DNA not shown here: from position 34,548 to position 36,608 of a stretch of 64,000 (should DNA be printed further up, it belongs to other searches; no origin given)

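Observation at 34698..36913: Divergent two-subunit B12 acyl-CoA mutase: altered active-site residues and an ExHxxG cobalamin motif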

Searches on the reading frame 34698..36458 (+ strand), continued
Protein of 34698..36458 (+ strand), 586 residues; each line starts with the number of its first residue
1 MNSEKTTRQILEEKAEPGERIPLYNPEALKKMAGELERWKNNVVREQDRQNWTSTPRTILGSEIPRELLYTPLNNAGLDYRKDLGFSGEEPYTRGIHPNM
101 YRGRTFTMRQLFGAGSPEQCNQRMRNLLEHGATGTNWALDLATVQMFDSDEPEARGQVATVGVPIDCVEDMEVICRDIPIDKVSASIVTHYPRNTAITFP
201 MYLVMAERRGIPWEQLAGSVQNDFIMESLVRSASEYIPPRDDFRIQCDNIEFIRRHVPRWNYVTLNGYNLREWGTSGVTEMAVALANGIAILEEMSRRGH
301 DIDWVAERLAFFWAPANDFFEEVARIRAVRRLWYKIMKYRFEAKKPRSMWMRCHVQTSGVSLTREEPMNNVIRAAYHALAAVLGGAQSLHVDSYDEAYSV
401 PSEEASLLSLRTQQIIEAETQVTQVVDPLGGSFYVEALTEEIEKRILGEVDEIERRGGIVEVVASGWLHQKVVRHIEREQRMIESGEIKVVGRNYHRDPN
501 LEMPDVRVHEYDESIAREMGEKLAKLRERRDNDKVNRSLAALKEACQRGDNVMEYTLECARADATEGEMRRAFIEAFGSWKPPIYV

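Call 36: search_protein_families(library=pfam, proteins=[L038:674-1492:+, L038:1501-2376:+, L034:2925-3683:+, L034:12566-13999:+, L025:19023-19790:-, L025:7550-8731:+, L025:6304-7266:+, L052:4049-4855:-, L052:3141-4052:-, L052:2252-3133:-])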
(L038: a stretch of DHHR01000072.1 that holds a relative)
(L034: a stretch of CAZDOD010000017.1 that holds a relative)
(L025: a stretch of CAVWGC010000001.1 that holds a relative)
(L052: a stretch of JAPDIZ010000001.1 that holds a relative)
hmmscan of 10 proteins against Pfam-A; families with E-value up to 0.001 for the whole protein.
L038:674-1492:+ (272 aa): 3 families
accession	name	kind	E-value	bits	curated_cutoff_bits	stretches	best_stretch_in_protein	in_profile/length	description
PF00106.31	adh_short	-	5e-47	160.3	26.6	1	24-222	2-193/195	short chain dehydrogenase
PF13561.12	adh_short_C2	-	7.9e-41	140.6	27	1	31-265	3-233/236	Enoyl-(Acyl carrier protein) reductase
PF08659.16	KR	-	9.2e-09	35.9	22.6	1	26-181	4-152/180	KR domain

L038:1501-2376:+ (291 aa): 2 families
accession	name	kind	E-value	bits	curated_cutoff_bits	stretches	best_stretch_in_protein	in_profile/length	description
PF00378.25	ECH_1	-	1e-77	261.3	27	1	39-291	2-251/251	Enoyl-CoA hydratase/isomerase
PF16113.10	ECH_2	-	2.5e-43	149.3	27.2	1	43-226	1-185/335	Enoyl-CoA hydratase/isomerase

L034:2925-3683:+ (252 aa): 3 families
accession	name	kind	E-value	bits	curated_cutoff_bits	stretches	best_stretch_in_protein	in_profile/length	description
PF13561.12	adh_short_C2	-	4.9e-56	190.4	27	1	16-247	7-235/236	Enoyl-(Acyl carrier protein) reductase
PF00106.31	adh_short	-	8.1e-56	189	26.6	1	6-191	1-183/195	short chain dehydrogenase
PF08659.16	KR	-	1.9e-22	80.5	22.6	1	8-168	3-160/180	KR domain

L034:12566-13999:+ (477 aa): 2 families
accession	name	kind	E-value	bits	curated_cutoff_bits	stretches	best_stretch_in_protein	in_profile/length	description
PF13347.12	MFS_2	-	8.6e-89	298.4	27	1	13-460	1-427/427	MFS/sugar transport protein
PF07690.21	MFS_1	-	2.5e-22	79.7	33.4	2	24-375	10-323/347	Major Facilitator Superfamily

L025:19023-19790:- (255 aa): 5 families
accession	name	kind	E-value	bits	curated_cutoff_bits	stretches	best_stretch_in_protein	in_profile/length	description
PF00106.31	adh_short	-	2.5e-49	167.9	26.6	1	7-205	2-193/195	short chain dehydrogenase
PF13561.12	adh_short_C2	-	3.2e-41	141.9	27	1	14-248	3-233/236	Enoyl-(Acyl carrier protein) reductase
PF08659.16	KR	-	1.2e-12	48.6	22.6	1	9-167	4-155/180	KR domain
PF01370.27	Epimerase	-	0.00022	21.2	20.9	1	9-125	2-102/240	NAD dependent epimerase/dehydratase family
PF01073.25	3Beta_HSD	-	0.00081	18.9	22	0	9-127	1-105/280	3-beta hydroxysteroid dehydrogenase/isomerase family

L025:7550-8731:+ (393 aa): 3 families
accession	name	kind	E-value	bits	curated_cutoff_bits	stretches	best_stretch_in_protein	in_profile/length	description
PF00691.25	OmpA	-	4.9e-24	85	27.2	1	287-382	2-98/98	OmpA family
PF13519.12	VWA_2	-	0.00022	22.2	27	1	62-175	2-107/107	von Willebrand factor type A domain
PF05359.17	DUF748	-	0.00064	18.3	50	0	333-358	1012-1037/1037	Domain of Unknown Function (DUF748)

L025:6304-7266:+ (320 aa): 0 families

L052:4049-4855:- (268 aa): 7 families
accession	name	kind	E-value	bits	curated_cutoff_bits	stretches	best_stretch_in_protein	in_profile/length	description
PF01958.23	Asp_DH_C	-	2.6e-33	114.6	27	1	167-253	2-88/89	Aspartate dehydrogenase, C-terminal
PF03447.22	NAD_binding_3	-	2.7e-25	89.8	24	1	11-127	1-116/116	Homoserine dehydrogenase, NAD binding domain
PF01408.29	GFO_IDH_MocA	-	2.7e-10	41.4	24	1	6-125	2-117/120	Oxidoreductase family, NAD-binding Rossmann fold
PF03807.23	F420_oxidored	-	2.1e-09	38.3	21.6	1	7-102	2-92/94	NADP oxidoreductase coenzyme F420-dependent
PF01113.26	DapB_N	-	1.8e-08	35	25.6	1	7-119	3-115/124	Dihydrodipicolinate reductase, N-terminus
PF01488.26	Shikimate_DH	-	4e-06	27.4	24.3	1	7-82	15-88/138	Shikimate / quinate 5-dehydrogenase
PF01118.30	Semialdhyde_dh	-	6e-05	23.9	26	1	7-100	2-97/121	Semialdehyde dehydrogenase, NAD binding domain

L052:3141-4052:- (303 aa): 1 family
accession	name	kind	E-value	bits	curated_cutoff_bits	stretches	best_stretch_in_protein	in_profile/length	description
PF02445.21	NadA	-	2.8e-112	375.1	27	1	7-301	1-295/295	Quinolinate synthetase A protein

L052:2252-3133:- (293 aa): 2 families
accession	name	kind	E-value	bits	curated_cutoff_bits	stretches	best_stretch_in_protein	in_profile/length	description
PF01729.25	QRPTase_C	-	4.2e-58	196.3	23.1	1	111-283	1-169/169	Quinolinate phosphoribosyl transferase, C-terminal domain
PF02749.22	QRPTase_N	-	2.6e-21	76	27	1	26-109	1-82/82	Quinolinate phosphoribosyl transferase, N-terminal domain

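Call 37: search_protein_families(library=pfam, proteins=[L069:7629-9572:-, L069:5972-7183:-, L069:4785-5843:-, L069:2160-3686:+, L069:17681-18463:+, L069:20095-20661:+, L069:1287-2015:-, L058:18679-19698:+, L058:19798-20580:+, L058:20800-21669:+])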
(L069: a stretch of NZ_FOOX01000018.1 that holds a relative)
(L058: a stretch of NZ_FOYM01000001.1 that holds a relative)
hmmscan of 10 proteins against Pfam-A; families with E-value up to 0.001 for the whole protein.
L069:7629-9572:- (647 aa): 9 families
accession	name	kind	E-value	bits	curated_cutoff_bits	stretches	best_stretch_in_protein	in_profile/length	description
PF00158.32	Sigma54_activat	-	9.4e-72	240.6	20.2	1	339-507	1-168/168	Sigma-54 interaction domain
PF25601.1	AAA_lid_14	-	1.2e-23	83.1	27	1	513-585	2-79/87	AAA+ ATPase lid domain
PF14532.12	Sigma54_activ_2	-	2.6e-19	70.2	25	1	341-511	2-138/138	Sigma-54 interaction domain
PF02954.25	HTH_8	-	3.1e-12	46.5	22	1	598-638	2-42/42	Bacterial regulatory protein, Fis family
PF07728.20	AAA_5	-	3.2e-06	27.6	22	1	362-483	1-124/139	AAA domain (dynein-related subfamily)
PF02042.20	RWP-RK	-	2.1e-05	24.8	29.3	0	613-641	11-39/49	RWP-RK domain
PF18024.7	HTH_50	-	2.1e-05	24.6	27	1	600-640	10-49/50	Helix-turn-helix domain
PF01078.27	Mg_chelatase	-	4.3e-05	23.4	20.3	0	415-481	89-157/207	Magnesium chelatase, subunit ChlI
PF00004.35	AAA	-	0.00056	20.8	21.2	0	363-497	1-127/131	ATPase family associated with various cellular activities (AAA)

L069:5972-7183:- (403 aa): 2 families
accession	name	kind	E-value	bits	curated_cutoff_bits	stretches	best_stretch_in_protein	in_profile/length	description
PF00557.29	Peptidase_M24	-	2.7e-38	132.3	23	1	154-384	3-206/208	Metallopeptidase family M24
PF01321.24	Creatinase_N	-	6.5e-20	72.4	22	1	18-145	1-128/128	Creatinase/Prolidase N-terminal domain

L069:4785-5843:- (352 aa): 3 families
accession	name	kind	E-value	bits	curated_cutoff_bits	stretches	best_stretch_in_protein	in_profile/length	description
PF08240.17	ADH_N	-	7.8e-27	94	23.5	1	24-137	1-103/104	Alcohol dehydrogenase GroES-like domain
PF00107.32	ADH_zinc_N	-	6.9e-23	81.4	31.8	1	177-310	1-128/129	Zinc-binding dehydrogenase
PF13602.12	ADH_zinc_N_2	-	9e-11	43.3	27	1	211-337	2-124/134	Zinc-binding dehydrogenase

L069:2160-3686:+ (508 aa): 3 families
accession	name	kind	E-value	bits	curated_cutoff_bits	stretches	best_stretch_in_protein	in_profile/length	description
PF00155.27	Aminotran_1_2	-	2.9e-30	106.1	19.7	1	165-482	40-361/361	Aminotransferase class I and II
PF00392.27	GntR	-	1.3e-17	63.6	27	1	20-83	1-64/64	Bacterial regulatory proteins, gntR family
PF12897.13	Asp_aminotransf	-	2.1e-06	27.2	27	1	261-455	174-377/421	Aspartate amino-transferase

L069:17681-18463:+ (260 aa): 2 families
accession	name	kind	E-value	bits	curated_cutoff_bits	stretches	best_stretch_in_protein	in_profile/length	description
PF00378.25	ECH_1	-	6.2e-61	206.4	27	1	11-259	2-249/251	Enoyl-CoA hydratase/isomerase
PF16113.10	ECH_2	-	2.6e-35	123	27.2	1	17-197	3-185/335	Enoyl-CoA hydratase/isomerase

L069:20095-20661:+ (188 aa): 1 family
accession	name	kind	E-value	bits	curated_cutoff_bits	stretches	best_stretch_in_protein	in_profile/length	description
PF11136.13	DUF2889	-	6.4e-16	59.1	25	1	45-125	42-120/123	Protein of unknown function (DUF2889)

L069:1287-2015:- (242 aa): 1 family
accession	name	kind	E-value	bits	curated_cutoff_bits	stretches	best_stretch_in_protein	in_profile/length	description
PF03591.19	AzlC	-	2e-42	145.3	32.1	1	27-166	1-136/137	AzlC protein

L058:18679-19698:+ (339 aa): 3 families
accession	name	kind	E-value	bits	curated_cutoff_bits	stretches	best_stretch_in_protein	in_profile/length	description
PF16169.10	DUF4872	-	4.7e-35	121.3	28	1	161-327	2-172/173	Domain of unknown function (DUF4872)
PF14399.12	BtrH_N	-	4.2e-34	118.1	29.7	1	22-149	1-134/134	Butirosin biosynthesis protein H, N-terminal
PF13529.12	Peptidase_C39_2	-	1.9e-05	25.7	24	1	22-141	15-134/143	Peptidase_C39 like family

L058:19798-20580:+ (260 aa): 2 families
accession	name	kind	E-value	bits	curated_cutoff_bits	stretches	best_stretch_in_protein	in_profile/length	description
PF00378.25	ECH_1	-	1.3e-69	234.8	27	1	11-258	3-249/251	Enoyl-CoA hydratase/isomerase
PF16113.10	ECH_2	-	2e-41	143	27.2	1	15-197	2-186/335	Enoyl-CoA hydratase/isomerase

L058:20800-21669:+ (289 aa): 1 family
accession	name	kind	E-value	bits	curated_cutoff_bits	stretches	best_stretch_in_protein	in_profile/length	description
PF02775.26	TPP_enzyme_C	-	1.1e-16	61.5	21.9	1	50-217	9-151/151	Thiamine pyrophosphate enzyme, C-terminal TPP binding domain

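Call 43: search_protein_families(library=pfam, proteins=[L050:12199-13644:+, L064:12311-13714:+, L050:14017-15114:+, L050:6748-8118:+, L083:7922-8956:+, L083:12321-13499:+, L083:13579-15579:+, L079:7376-8707:+, L079:8704-9984:+, L079:13060-14277:+])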
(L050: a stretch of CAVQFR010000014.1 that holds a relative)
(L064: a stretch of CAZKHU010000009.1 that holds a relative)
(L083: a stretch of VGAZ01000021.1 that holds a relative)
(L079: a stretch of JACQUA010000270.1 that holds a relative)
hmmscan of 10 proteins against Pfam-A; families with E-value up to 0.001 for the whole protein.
L050:12199-13644:+ (481 aa): 2 families
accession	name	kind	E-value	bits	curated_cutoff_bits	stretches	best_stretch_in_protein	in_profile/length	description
PF14535.12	AMP-binding_C_2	-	1.9e-22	79.8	25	1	377-469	1-96/96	AMP-binding enzyme C-terminal domain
PF00501.34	AMP-binding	-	6.9e-12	45.3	29.9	1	89-322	131-370/384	AMP-binding enzyme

L064:12311-13714:+ (467 aa): 2 families
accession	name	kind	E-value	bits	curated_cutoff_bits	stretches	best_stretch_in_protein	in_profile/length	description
PF14535.12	AMP-binding_C_2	-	8.1e-21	74.5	25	1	365-457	1-96/96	AMP-binding enzyme C-terminal domain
PF00501.34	AMP-binding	-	2e-11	43.8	29.9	1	100-314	155-374/384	AMP-binding enzyme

L050:14017-15114:+ (365 aa): 2 families
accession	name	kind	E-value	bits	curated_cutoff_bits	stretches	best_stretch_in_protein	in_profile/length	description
PF03480.18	DctP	-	3.6e-40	138.5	23.4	1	76-361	3-279/286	Bacterial extracellular solute-binding protein, family 7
PF10518.14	TAT_signal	-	0.00081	19.7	22.7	1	35-54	1-20/21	TAT (twin-arginine translocation) pathway signal sequence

L050:6748-8118:+ (456 aa): 2 families
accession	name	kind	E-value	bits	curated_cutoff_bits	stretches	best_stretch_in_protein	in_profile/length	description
PF01565.28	FAD_binding_4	-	1.1e-31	109.8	26.4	1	37-176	1-137/139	FAD binding domain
PF02913.24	FAD-oxidase_C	-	1.2e-20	74.7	21.2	1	214-450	1-246/248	FAD linked oxidases, C-terminal domain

L083:7922-8956:+ (344 aa): 1 family
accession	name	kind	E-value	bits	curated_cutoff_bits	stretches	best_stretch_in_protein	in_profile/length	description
PF01515.24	PTA_PTB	-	1.4e-86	291.3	24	1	11-335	3-318/319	Phosphate acetyl/butaryl transferase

L083:12321-13499:+ (392 aa): 1 family
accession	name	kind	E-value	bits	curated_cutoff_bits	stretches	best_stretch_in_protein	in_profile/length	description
PF07687.19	M20_dimer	-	9.3e-13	48.5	21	1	172-263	8-101/107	Peptidase dimerisation domain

L083:13579-15579:+ (666 aa): 6 families
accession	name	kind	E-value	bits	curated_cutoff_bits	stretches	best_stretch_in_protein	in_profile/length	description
PF00580.27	UvrD-helicase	-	4.6e-74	249.9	23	1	25-293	1-271/271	UvrD/REP helicase N-terminal domain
PF13361.12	UvrD_C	-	5.7e-55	187.6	25.6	1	298-622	1-345/350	UvrD-like helicase C-terminal domain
PF13245.12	AAA_19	-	5.4e-22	78.9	25.1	1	30-278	2-134/134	AAA domain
PF13538.12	UvrD_C_2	-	3.3e-10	40.1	27.4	1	566-623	4-52/52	UvrD-like helicase C-terminal domain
PF13604.12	AAA_30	-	7.4e-06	26.3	27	0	25-86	2-64/191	AAA domain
PF01443.25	Viral_helicase1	-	0.00013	22.3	21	0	566-623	179-227/228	Viral superfamily 1 RNA helicase core domain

L079:7376-8707:+ (443 aa): 4 families
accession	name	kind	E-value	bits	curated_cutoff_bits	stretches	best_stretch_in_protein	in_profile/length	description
PF01041.23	DegT_DnrJ_EryC1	-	4.3e-112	375.3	19.8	1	79-435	4-359/360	DegT/DnrJ/EryC1/StrS aminotransferase family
PF00155.27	Aminotran_1_2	-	1.1e-06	28.6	19.7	1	102-223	44-187/361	Aminotransferase class I and II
PF01212.27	Beta_elim_lyase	-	4.4e-05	23.4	27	1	100-342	32-271/288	Beta-eliminating lyase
PF01053.26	Cys_Met_Meta_PP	-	0.00018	20.7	27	1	100-193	52-142/381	Cys/Met metabolism PLP-dependent enzyme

L079:8704-9984:+ (426 aa): 2 families
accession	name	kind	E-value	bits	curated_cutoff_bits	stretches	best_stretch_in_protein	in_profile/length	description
PF13439.12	Glyco_transf_4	-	6.1e-14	52.8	28.5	1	19-225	6-169/170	Glycosyltransferase Family 4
PF13579.12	Glyco_trans_4_4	-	4.2e-13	50.4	29.7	1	16-210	2-145/158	Glycosyl transferase 4-like domain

L079:13060-14277:+ (405 aa): 1 family
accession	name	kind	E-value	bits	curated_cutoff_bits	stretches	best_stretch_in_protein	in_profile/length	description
PF01041.23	DegT_DnrJ_EryC1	-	3.7e-91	306.5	19.8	1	50-392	3-358/360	DegT/DnrJ/EryC1/StrS aminotransferase family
